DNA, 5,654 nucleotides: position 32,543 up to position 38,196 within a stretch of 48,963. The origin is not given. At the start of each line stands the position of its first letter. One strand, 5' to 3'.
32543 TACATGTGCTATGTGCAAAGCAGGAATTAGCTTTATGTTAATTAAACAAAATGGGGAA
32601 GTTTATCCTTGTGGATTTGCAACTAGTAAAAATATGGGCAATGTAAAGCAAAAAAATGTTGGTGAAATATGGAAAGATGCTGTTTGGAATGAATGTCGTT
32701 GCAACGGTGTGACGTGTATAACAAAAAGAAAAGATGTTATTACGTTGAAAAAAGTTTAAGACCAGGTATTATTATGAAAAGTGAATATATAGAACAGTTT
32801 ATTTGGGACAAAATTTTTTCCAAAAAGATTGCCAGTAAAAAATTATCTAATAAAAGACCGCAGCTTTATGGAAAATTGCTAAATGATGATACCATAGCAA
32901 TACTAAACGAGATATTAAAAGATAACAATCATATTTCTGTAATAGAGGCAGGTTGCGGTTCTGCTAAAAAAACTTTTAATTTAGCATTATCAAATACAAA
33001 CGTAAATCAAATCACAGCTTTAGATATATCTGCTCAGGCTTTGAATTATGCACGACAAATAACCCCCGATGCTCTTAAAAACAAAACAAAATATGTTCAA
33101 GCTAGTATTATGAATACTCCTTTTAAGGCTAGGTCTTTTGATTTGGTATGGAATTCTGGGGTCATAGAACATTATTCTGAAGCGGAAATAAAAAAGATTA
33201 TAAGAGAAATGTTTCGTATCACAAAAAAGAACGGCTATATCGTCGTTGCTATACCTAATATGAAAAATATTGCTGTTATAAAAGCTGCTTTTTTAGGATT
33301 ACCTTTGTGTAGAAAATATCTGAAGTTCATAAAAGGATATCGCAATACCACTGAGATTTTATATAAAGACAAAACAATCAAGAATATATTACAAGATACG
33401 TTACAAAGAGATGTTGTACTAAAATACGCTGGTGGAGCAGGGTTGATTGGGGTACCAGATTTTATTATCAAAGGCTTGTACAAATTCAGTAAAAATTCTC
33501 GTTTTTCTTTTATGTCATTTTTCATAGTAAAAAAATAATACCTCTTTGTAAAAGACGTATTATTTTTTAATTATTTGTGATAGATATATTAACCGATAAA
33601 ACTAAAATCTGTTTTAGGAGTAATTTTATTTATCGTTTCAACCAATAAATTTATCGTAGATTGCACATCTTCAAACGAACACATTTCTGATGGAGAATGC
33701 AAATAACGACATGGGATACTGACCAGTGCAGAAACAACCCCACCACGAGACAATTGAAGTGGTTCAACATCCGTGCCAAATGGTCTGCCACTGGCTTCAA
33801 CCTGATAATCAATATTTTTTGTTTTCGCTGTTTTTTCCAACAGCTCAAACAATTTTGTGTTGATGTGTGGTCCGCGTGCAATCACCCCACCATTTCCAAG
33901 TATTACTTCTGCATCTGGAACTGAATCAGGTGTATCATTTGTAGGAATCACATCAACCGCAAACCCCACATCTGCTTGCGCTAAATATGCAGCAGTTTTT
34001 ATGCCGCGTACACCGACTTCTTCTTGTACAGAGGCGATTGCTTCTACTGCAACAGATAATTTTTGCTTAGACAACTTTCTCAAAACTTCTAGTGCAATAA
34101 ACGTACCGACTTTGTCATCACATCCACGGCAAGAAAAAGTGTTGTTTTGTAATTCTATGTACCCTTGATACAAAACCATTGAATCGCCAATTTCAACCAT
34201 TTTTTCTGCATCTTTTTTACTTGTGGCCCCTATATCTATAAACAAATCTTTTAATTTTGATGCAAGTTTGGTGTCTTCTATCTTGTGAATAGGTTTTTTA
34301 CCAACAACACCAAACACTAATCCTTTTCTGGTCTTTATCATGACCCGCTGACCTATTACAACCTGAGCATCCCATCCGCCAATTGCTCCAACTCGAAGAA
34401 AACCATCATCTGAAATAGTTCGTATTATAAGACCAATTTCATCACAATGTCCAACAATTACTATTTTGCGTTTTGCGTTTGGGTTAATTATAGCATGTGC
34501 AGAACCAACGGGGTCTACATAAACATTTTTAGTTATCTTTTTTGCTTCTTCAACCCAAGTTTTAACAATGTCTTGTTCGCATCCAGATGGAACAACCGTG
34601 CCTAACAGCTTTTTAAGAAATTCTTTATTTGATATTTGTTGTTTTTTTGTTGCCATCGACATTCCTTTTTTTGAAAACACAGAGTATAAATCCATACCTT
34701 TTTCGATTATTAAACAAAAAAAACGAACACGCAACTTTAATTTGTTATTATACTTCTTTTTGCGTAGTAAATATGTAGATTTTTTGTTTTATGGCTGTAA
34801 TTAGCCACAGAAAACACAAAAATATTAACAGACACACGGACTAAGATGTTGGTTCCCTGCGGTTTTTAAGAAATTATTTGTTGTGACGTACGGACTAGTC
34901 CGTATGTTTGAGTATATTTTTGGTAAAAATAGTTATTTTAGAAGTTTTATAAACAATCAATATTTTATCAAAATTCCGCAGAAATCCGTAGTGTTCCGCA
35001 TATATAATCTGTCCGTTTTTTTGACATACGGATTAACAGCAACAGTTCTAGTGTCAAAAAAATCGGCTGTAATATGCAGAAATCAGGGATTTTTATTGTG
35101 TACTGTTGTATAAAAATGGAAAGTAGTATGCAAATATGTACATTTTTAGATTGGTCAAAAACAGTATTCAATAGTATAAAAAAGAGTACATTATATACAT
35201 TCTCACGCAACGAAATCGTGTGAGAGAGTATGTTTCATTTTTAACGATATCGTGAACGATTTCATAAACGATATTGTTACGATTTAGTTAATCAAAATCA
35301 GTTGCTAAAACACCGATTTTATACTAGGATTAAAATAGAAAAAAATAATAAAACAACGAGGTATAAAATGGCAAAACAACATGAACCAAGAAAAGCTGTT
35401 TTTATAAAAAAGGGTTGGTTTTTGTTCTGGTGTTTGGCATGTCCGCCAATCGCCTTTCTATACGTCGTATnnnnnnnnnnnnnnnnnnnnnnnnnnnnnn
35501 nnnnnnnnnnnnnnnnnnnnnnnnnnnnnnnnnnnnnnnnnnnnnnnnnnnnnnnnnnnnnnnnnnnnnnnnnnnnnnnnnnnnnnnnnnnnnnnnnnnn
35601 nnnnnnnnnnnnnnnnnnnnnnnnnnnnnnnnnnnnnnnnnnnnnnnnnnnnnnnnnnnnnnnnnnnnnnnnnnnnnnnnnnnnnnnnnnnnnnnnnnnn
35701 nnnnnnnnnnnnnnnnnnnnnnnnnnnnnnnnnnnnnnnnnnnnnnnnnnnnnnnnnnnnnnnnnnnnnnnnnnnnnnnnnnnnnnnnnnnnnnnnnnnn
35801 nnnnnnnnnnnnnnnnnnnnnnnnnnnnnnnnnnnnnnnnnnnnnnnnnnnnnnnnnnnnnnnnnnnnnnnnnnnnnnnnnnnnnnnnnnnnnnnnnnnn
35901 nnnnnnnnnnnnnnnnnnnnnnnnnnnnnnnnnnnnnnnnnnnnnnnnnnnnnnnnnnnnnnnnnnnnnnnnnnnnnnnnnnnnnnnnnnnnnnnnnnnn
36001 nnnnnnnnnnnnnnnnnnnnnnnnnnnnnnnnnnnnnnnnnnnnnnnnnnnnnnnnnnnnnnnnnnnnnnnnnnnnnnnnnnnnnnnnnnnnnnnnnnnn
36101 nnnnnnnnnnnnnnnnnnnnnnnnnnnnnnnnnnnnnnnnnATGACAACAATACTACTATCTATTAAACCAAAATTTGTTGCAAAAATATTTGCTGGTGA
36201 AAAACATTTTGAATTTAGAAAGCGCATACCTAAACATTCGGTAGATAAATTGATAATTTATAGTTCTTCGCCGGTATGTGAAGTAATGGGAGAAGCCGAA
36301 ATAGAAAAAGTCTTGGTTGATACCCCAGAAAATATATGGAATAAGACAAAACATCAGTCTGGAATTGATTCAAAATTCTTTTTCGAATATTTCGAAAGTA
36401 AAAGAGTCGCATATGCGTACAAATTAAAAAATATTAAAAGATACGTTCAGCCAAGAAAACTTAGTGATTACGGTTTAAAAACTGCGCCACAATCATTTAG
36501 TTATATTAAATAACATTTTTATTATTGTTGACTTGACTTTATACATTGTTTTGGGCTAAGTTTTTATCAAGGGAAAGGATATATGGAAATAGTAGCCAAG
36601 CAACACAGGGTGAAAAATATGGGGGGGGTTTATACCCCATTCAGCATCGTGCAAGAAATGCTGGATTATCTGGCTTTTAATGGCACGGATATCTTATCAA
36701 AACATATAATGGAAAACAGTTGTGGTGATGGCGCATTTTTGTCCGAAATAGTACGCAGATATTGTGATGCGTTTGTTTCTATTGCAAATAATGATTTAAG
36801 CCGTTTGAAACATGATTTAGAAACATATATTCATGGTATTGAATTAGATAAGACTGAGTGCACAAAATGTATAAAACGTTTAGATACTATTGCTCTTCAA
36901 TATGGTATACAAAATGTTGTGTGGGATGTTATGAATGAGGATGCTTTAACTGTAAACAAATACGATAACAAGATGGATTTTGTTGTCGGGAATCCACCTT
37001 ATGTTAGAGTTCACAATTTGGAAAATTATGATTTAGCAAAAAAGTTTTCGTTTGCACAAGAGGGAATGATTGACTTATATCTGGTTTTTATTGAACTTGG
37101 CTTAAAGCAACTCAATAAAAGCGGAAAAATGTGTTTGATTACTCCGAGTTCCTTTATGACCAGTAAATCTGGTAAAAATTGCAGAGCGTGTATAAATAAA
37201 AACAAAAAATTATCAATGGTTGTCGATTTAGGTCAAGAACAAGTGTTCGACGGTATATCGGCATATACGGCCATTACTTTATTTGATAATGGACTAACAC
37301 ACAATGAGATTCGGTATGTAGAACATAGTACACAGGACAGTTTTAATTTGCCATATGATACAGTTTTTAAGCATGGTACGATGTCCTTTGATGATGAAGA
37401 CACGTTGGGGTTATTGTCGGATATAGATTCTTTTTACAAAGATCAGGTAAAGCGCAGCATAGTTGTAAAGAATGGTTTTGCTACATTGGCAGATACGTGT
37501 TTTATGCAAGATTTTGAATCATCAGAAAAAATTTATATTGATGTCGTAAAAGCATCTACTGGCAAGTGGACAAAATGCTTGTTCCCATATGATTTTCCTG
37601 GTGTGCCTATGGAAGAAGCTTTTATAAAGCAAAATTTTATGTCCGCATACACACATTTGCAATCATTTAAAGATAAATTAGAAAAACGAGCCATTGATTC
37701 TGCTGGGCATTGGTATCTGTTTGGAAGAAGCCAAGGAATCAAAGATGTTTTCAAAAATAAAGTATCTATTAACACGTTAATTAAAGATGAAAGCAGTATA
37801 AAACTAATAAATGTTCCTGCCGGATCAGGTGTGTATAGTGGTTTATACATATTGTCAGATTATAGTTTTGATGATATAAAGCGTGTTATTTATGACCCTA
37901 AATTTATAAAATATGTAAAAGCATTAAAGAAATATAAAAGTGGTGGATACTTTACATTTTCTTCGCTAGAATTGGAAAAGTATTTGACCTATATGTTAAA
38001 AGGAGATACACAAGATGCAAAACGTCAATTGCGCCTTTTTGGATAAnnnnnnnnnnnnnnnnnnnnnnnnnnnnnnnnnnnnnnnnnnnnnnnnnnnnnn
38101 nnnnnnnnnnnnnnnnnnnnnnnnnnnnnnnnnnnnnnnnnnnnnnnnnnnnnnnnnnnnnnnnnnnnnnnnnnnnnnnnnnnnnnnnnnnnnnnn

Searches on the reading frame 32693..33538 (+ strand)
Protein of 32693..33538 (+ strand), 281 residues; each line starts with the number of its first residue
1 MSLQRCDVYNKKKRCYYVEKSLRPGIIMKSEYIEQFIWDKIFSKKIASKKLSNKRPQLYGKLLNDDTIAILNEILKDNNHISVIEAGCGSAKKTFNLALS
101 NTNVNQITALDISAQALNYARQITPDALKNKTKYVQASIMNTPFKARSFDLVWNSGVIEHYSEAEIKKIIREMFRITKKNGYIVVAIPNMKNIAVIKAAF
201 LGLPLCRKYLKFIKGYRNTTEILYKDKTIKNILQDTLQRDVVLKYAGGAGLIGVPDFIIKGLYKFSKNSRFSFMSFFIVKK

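Call 4: search_protein_families(library=pfam, proteins=[window:32693-33538:+], max_evalue=0.01)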
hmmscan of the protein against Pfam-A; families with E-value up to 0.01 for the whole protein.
window:32693-33538:+ (281 aa): 14 families
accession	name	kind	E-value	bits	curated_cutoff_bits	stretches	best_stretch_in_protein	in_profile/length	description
PF08241.18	Methyltransf_11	-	2.9e-19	69.9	21.2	1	85-185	2-95/95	Methyltransferase domain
PF13649.12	Methyltransf_25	-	4.6e-17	62.9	27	1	83-181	1-97/97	Methyltransferase domain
PF13847.12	Methyltransf_31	-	8.6e-17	61.6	27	1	79-189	3-113/145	Methyltransferase domain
PF08242.18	Methyltransf_12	-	1.2e-11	45.7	30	1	85-183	2-98/98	Methyltransferase domain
PF01209.24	Ubie_methyltran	-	8.6e-11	42.1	20.1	1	73-197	41-163/233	ubiE/COQ5 methyltransferase family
PF13489.12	Methyltransf_23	-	9.4e-09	35.6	27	1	69-189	11-120/164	Methyltransferase domain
PF01739.24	CheR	-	1.7e-05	24.8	27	0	73-123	25-83/195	CheR methyltransferase, SAM binding domain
PF03848.20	TehB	-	4.5e-05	23.4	20.4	1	82-186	33-134/193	Tellurite resistance protein TehB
PF05175.20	MTS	-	4.7e-05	23.5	23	1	59-183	11-136/170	Methyltransferase small domain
PF10017.15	Methyltransf_33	-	7.6e-05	22.4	23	1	63-200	49-190/304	Histidine-specific methyltransferase, SAM-dependent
PF05891.18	Methyltransf_PK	-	0.00041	20.4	27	1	76-186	52-160/218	AdoMet dependent proline di-methyltransferase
PF09243.16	Rsm22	-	0.0061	16.4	23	1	82-185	37-138/275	Mitochondrial small ribosomal subunit Rsm22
PF03141.22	Methyltransf_29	-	0.0062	15.6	23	0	71-191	109-223/506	Putative S-adenosyl-L-methionine-dependent methyltransferase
PF06325.19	PrmA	-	0.0094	15.9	22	0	69-153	153-231/296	Ribosomal protein L11 methyltransferase (PrmA)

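Call 5: search_protein_families(library=ncbifam, proteins=[window:32693-33538:+], max_evalue=0.01)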
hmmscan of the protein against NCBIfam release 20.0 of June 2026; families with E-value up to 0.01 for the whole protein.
window:32693-33538:+ (281 aa): 44 families (the best 25 are shown)
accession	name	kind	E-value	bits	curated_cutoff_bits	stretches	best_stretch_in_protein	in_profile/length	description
TIGR02072.1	BioC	equivalog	1.6e-14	54.3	184.95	1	71-203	23-150/244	malonyl-ACP O-methyltransferase BioC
NF007610.0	PRK10258.1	equivalog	1.2e-11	44.4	342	1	68-185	31-138/251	malonyl-ACP O-methyltransferase BioC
TIGR01934.1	MenG_MenH_UbiE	subfamily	3.1e-11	43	158.35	1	79-196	39-152/223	ubiquinone/menaquinone biosynthesis methyltransferase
TIGR04074.1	bacter_Hen1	equivalog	6.2e-11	41.4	340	1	61-191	264-397/462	3' terminal RNA ribose 2'-O-methyltransferase Hen1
NF001244.0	PRK00216.1-5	equivalog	9.9e-11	41.4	216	1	78-186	47-154/236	bifunctional demethylmenaquinone methyltransferase/2-methoxy-6-polyprenyl-1,4-benzoquinol methylase UbiE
TIGR01983.1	UbiG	equivalog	1.4e-10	40.8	102.95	1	67-201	45-167/228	bifunctional 2-polyprenyl-6-hydroxyphenol methylase/3-demethylubiquinol 3-O-methyltransferase UbiG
NF043040.1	corrin_prot_MT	hypoth_equivalog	2.1e-10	40.4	180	1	79-186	41-148/216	corrinoid protein-associated methyltransferase CpaM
TIGR02021.1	BchM-ChlM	equivalog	5.8e-10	38.9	158.9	1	71-197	45-166/218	magnesium protoporphyrin IX methyltransferase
NF001242.0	PRK00216.1-3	equivalog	8.3e-09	35.2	351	1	66-185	59-175/258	bifunctional demethylmenaquinone methyltransferase/2-methoxy-6-polyprenyl-1,4-benzoquinol methylase UbiE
TIGR02752.1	MenG_heptapren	equivalog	1.1e-08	34.9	419.85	1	80-200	46-164/231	demethylmenaquinone methyltransferase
NF004851.0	PRK06202.1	equivalog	1.1e-08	34.8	243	1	74-179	55-160/237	hypothetical protein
NF045649.1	2X_seleno_MduS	exception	1.2e-08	34.4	380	1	73-187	35-149/338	methyltransferase domain-containing selenoprotein MduS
NF001243.0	PRK00216.1-4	equivalog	2.2e-08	33.7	235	1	81-200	49-166/237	demethylmenaquinone methyltransferase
NF040539.1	AST_met_ArsM_2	exception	2.5e-08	34.1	240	1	72-184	49-162/262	putative arsinothricin biosynthesis methyltransferase ArsM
NF041255.1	mycofact_MftM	equivalog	6.5e-08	32.2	200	1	90-188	148-242/289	mycofactocin oligosaccharide methyltransferase MftM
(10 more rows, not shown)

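Call 64: search_protein_families(library=padloc, proteins=[window:32774-33538:+], max_evalue=0.001)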
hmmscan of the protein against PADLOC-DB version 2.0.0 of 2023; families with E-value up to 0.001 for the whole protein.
window:32774-33538:+ (254 aa): 1 family
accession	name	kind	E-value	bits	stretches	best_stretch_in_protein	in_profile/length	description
PDLC04134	mad2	-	8.7e-14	49.2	1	35-173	274-413/492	mads_2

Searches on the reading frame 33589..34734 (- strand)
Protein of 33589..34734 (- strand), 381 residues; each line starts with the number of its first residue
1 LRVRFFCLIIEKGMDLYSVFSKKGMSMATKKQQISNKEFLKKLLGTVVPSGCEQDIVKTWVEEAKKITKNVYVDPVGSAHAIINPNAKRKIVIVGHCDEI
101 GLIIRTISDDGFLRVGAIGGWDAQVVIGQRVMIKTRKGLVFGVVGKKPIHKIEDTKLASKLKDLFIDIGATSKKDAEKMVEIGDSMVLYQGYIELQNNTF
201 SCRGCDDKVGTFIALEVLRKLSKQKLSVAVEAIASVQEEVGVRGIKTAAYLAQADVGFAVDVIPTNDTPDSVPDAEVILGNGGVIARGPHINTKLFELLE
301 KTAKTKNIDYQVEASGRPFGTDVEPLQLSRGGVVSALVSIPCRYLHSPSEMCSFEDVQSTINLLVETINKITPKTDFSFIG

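Call 4: search_protein_families(library=pfam, proteins=[window:33589-34734:-], max_evalue=0.01)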
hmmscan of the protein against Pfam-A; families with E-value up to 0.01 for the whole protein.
window:33589-34734:- (381 aa): 3 families
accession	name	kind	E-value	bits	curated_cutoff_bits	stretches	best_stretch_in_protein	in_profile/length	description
PF05343.19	Peptidase_M42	-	1.3e-80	271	23.2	1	81-363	5-292/292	M42 glutamyl aminopeptidase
PF01546.33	Peptidase_M20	-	1.4e-08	35.3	24.6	1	204-369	33-205/206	Peptidase family M20/M25/M40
PF02127.20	Peptidase_M18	-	0.003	16.9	24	0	295-364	357-428/432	Aminopeptidase I zinc metalloprotease (M18)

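Call 5: search_protein_families(library=ncbifam, proteins=[window:33589-34734:-], max_evalue=0.01)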
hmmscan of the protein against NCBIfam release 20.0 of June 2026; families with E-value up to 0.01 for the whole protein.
window:33589-34734:- (381 aa): 7 families
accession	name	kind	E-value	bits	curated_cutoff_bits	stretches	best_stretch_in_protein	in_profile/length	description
NF040822.1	lys_aminopep_Arch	equivalog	1.6e-60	205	700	1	37-373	4-340/345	lysyl aminopeptidase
NF007421.0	PRK09961.1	equivalog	2.5e-47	161.4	412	1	38-375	4-337/345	aminopeptidase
TIGR03107.1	glu_aminopep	equivalog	4.5e-41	140.9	469.7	1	49-372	13-342/350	glutamyl aminopeptidase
NF007367.0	PRK09864.1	equivalog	6e-37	127.2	569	1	36-372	2-342/356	aminopeptidase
TIGR03106.1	trio_M42_hydro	equivalog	7.2e-18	64.6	397.75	1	38-246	7-224/343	osmoprotectant NAGGN system M42 family peptidase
NF003367.0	PRK04443.1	equivalog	1.2e-06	28.1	363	1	31-100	4-72/349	[LysW]-lysine hydrolase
NF006771.0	PRK09290.1-5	subfamily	0.00017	20.2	399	0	290-373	331-411/413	allantoate amidohydrolase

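Call 64: search_protein_families(library=padloc, proteins=[window:33589-34656:-], max_evalue=0.001)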
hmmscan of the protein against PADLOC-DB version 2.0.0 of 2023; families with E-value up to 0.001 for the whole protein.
window:33589-34656:- (355 aa): 0 families

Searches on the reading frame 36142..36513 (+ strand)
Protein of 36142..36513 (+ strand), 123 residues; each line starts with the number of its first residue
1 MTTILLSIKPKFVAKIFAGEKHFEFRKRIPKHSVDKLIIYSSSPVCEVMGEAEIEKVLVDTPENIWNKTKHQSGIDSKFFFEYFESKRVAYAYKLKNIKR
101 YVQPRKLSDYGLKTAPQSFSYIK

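Call 39: search_protein_families(library=pfam, proteins=[window:36142-36513:+], max_evalue=0.0001)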
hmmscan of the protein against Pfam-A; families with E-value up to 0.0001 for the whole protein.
window:36142-36513:+ (123 aa): 0 families

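Call 64: search_protein_families(library=padloc, proteins=[window:36142-36513:+], max_evalue=0.001)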
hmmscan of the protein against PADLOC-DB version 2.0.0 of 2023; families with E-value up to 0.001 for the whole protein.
window:36142-36513:+ (123 aa): 3 families
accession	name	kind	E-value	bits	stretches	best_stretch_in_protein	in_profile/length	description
PDLC04425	PDC-M11B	-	2e-44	149.3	1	3-123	2-123/132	-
PDLC04424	PDC-M11B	-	1.4e-36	123.6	1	3-122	9-129/142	-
PDLC04423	PDC-M11B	-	1.4e-17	62.2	1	6-122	1-118/164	-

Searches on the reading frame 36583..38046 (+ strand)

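Call 39: search_protein_families(library=pfam, proteins=[window:36583-38046:+], max_evalue=0.0001)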
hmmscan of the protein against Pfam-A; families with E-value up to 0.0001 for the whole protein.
window:36583-38046:+ (487 aa): 2 families
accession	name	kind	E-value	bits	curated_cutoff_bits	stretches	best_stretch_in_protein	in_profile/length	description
PF07669.17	Eco57I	-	4.9e-26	92.3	25.3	1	101-222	48-171/171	Eco57I restriction-modification methylase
PF02384.22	N6_Mtase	-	5.6e-16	59.2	20.4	1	8-251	20-249/311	N-6 DNA Methylase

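Call 64: search_protein_families(library=padloc, proteins=[window:36583-38046:+], max_evalue=0.001)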
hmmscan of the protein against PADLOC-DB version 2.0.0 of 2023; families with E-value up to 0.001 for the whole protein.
window:36583-38046:+ (487 aa): 46 families (the best 25 are shown)
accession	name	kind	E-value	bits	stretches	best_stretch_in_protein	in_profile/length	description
PDLC03315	MTase_II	-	1.3e-130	434.5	1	9-474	13-479/502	Type II methyltransferase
PDLC03335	MTase_II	-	1.9e-46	157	2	5-314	71-387/607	Type II methyltransferase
PDLC03313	MTase_II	-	1.2e-34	117.8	1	2-248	11-265/563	Type II methyltransferase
PDLC03604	REase_MTase_IIG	-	5.6e-28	95.5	1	109-251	517-661/1011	Type IIG restriction enzyme-methyltransferase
PDLC03338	MTase_II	-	6.3e-28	95.8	1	10-242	126-356/604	Type II methyltransferase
PDLC03267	MTase_II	-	3.9e-23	80.2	1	3-263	3-245/539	Type II methyltransferase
PDLC03248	MTase_II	-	1e-19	68.7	1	12-243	8-204/521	Type II methyltransferase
PDLC03612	REase_MTase_IIG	-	1.5e-19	67.7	1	131-318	807-1008/1247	Type IIG restriction enzyme-methyltransferase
PDLC03226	MTase_II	-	7e-18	62.6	1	5-261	11-255/579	Type II methyltransferase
PDLC03282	MTase_II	-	2.5e-16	58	1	127-232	77-182/386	Type II methyltransferase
PDLC03021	MTase_I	-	7.9e-16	55.9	1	10-254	160-394/491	Type I methyltransferase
PDLC03235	MTase_II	-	1.2e-14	52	2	123-240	239-359/648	Type II methyltransferase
PDLC03719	oMTase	-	2.2e-14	51.3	1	5-272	18-246/387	orphan methyltransferase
PDLC03629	REase_MTase_IIG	-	2.2e-14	50.3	1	131-237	571-689/1182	Type IIG restriction enzyme-methyltransferase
PDLC03348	MTase_II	-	2.5e-14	50.7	1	4-233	211-448/727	Type II methyltransferase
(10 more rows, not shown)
